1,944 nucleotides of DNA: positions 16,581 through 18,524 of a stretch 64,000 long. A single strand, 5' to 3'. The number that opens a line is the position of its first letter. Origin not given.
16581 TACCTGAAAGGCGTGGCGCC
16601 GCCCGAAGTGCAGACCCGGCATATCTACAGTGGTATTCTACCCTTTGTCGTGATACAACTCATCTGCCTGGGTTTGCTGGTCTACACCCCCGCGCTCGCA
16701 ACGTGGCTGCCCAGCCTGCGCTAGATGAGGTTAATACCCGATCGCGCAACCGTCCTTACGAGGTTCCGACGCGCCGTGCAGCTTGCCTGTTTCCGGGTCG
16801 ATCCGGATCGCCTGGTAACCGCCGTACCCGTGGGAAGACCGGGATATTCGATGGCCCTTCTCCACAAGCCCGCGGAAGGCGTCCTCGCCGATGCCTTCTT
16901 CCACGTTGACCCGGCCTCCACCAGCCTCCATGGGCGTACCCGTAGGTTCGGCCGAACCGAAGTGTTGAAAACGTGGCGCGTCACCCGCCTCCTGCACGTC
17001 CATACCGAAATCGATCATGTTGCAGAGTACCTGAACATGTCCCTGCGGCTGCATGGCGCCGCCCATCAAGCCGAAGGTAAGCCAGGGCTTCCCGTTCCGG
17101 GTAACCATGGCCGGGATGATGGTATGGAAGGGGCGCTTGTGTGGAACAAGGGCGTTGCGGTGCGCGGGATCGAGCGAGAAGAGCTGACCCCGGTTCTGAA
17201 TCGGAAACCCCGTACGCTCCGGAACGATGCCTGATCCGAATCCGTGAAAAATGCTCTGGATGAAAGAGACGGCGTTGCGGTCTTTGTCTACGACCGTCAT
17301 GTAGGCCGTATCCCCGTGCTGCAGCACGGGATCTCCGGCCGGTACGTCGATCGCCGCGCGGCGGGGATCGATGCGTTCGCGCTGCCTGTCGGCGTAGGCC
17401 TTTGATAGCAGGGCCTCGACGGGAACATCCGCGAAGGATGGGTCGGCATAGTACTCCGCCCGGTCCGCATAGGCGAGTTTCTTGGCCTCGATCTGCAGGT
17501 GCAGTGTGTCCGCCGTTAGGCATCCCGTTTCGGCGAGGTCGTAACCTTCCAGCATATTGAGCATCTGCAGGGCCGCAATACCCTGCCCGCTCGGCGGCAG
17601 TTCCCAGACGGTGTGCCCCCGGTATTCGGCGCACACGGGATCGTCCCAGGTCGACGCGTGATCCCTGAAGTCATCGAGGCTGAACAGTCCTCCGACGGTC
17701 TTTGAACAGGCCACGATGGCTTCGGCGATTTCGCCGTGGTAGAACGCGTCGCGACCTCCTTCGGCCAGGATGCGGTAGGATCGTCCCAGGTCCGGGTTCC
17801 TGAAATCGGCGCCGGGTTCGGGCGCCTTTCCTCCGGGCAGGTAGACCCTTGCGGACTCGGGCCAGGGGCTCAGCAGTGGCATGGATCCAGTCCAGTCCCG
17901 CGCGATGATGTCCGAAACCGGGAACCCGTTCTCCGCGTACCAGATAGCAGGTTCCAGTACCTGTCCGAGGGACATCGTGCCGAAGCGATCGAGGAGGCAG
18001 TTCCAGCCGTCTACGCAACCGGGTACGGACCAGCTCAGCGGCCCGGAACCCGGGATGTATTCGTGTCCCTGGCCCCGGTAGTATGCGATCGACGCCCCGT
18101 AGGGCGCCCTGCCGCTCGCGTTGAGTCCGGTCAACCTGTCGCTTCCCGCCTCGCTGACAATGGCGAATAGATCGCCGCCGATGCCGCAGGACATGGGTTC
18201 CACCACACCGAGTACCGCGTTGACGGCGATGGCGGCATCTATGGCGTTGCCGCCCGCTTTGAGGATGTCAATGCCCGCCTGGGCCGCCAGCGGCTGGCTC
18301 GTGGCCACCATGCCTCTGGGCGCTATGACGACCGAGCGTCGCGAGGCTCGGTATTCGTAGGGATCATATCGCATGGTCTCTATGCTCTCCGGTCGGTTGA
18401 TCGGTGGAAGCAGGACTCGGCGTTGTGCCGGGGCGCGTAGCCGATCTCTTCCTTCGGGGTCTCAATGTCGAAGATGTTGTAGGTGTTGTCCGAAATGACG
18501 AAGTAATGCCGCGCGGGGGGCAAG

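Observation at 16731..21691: Unusual four-gene operon: kynureninase-like PLP hydrolase, Fe-ADH, NAD-epimerase/dehydratase, gamma-glutamyltranspeptidase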

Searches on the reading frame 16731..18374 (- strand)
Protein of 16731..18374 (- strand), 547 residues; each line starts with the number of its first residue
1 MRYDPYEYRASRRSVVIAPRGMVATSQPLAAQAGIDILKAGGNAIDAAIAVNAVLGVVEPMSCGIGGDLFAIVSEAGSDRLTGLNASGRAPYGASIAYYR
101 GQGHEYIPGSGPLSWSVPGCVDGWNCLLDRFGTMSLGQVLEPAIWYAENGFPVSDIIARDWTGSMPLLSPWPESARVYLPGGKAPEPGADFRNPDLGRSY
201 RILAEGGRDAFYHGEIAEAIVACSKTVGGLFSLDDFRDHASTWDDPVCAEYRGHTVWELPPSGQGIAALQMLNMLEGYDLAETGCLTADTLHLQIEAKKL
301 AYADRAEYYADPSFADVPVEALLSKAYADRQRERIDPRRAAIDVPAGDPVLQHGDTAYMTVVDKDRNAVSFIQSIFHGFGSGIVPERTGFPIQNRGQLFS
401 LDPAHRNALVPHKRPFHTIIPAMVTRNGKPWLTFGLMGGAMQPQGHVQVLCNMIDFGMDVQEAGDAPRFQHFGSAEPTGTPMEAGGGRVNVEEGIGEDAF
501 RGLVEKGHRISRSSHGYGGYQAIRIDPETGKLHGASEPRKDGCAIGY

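Call 4: search_protein_families(library=pfam, proteins=[window:16731-18374:-])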
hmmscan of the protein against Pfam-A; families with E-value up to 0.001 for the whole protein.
window:16731-18374:- (547 aa): 1 family
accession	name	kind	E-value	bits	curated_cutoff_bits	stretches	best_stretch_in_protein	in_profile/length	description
PF01019.26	G_glu_transpept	-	3.9e-154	514.7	27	1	36-542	2-512/512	Gamma-glutamyltranspeptidase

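Call 5: search_protein_families(library=ncbifam, proteins=[window:16731-18374:-])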
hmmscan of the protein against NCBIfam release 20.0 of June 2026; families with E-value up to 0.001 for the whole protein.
window:16731-18374:- (547 aa): 2 families
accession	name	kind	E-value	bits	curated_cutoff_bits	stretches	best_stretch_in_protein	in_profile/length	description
TIGR00066.1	g_glut_trans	equivalog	1.2e-123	413.4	357.85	1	21-539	1-518/518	gamma-glutamyltransferase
NF007187.0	PRK09615.1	equivalog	1.7e-91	307.3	990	1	16-540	45-573/581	gamma-glutamyltransferase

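Call 24: search_solved_structures(query=window:16731-18374:-, max_evalue=1e-30)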
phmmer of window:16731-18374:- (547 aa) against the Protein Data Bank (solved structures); distinct sequences matched with E-value up to 1e-30: 20.
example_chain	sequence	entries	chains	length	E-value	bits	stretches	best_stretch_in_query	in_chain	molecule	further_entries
2nlz_A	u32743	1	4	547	7.1e-127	427.7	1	3-543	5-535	Cephalosporin acylase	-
2e0w_A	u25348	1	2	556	4.4e-85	289.8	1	16-545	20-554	Gamma-glutamyltranspeptidase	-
2i3o_A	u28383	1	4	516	2e-79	271.1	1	15-547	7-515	Gamma-glutamyltransferase related protein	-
4y23_A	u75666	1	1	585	5.3e-75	256.5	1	15-546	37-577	Gamma glutamyl transpeptidase,Gamma-glutamyltranspeptidase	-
6j3a_A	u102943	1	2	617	1.4e-62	215.5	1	18-349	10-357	Gamma-glutamyltranspeptidase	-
6j3i_A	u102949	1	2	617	7.4e-62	213.1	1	18-349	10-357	Gamma-glutamyltranspeptidase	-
3whq_A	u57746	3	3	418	9.9e-59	202.8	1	13-361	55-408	Gamma-glutamyltranspeptidase large chain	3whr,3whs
3a75_A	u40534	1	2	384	1e-58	202.7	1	13-361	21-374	Gamma-glutamyltranspeptidase large chain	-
2dbu_A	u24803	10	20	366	3.1e-58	201.1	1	16-340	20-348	Gamma-glutamyltranspeptidase | Gamma-glutamyltranspeptidase large chain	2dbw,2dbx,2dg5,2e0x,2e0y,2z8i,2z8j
2v36_A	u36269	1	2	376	6.1e-58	200.2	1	13-361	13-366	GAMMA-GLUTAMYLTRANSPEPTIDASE LARGE CHAIN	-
4ott_A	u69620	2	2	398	1.3e-56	195.8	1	15-361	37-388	Gamma glutamyl transpeptidase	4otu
5y9b_A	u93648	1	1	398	1.5e-56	195.6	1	15-361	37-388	Gamma glutamyl transpeptidase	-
5xlu_A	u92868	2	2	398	2.7e-56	194.7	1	15-361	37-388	Gamma glutamyl transpeptidase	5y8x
2nqo_A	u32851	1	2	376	6.3e-51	177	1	20-338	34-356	Gamma-glutamyltranspeptidase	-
2qm6_A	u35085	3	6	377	6.4e-51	177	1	20-338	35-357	Gamma-glutamyltranspeptidase | Gamma-glutamyltranspeptidase (Ggt) Large subunit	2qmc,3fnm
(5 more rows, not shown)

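Call 55: search_solved_structures(query=window:16731-18374:-, max_evalue=1e-80, show_alignments=2)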
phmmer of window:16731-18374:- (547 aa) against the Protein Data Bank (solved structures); distinct sequences matched with E-value up to 1e-80: 2.
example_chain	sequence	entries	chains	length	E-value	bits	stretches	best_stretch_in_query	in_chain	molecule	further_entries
2nlz_A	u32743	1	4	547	7.1e-127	427.7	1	3-543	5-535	Cephalosporin acylase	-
2e0w_A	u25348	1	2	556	4.4e-85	289.8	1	16-545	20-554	Gamma-glutamyltranspeptidase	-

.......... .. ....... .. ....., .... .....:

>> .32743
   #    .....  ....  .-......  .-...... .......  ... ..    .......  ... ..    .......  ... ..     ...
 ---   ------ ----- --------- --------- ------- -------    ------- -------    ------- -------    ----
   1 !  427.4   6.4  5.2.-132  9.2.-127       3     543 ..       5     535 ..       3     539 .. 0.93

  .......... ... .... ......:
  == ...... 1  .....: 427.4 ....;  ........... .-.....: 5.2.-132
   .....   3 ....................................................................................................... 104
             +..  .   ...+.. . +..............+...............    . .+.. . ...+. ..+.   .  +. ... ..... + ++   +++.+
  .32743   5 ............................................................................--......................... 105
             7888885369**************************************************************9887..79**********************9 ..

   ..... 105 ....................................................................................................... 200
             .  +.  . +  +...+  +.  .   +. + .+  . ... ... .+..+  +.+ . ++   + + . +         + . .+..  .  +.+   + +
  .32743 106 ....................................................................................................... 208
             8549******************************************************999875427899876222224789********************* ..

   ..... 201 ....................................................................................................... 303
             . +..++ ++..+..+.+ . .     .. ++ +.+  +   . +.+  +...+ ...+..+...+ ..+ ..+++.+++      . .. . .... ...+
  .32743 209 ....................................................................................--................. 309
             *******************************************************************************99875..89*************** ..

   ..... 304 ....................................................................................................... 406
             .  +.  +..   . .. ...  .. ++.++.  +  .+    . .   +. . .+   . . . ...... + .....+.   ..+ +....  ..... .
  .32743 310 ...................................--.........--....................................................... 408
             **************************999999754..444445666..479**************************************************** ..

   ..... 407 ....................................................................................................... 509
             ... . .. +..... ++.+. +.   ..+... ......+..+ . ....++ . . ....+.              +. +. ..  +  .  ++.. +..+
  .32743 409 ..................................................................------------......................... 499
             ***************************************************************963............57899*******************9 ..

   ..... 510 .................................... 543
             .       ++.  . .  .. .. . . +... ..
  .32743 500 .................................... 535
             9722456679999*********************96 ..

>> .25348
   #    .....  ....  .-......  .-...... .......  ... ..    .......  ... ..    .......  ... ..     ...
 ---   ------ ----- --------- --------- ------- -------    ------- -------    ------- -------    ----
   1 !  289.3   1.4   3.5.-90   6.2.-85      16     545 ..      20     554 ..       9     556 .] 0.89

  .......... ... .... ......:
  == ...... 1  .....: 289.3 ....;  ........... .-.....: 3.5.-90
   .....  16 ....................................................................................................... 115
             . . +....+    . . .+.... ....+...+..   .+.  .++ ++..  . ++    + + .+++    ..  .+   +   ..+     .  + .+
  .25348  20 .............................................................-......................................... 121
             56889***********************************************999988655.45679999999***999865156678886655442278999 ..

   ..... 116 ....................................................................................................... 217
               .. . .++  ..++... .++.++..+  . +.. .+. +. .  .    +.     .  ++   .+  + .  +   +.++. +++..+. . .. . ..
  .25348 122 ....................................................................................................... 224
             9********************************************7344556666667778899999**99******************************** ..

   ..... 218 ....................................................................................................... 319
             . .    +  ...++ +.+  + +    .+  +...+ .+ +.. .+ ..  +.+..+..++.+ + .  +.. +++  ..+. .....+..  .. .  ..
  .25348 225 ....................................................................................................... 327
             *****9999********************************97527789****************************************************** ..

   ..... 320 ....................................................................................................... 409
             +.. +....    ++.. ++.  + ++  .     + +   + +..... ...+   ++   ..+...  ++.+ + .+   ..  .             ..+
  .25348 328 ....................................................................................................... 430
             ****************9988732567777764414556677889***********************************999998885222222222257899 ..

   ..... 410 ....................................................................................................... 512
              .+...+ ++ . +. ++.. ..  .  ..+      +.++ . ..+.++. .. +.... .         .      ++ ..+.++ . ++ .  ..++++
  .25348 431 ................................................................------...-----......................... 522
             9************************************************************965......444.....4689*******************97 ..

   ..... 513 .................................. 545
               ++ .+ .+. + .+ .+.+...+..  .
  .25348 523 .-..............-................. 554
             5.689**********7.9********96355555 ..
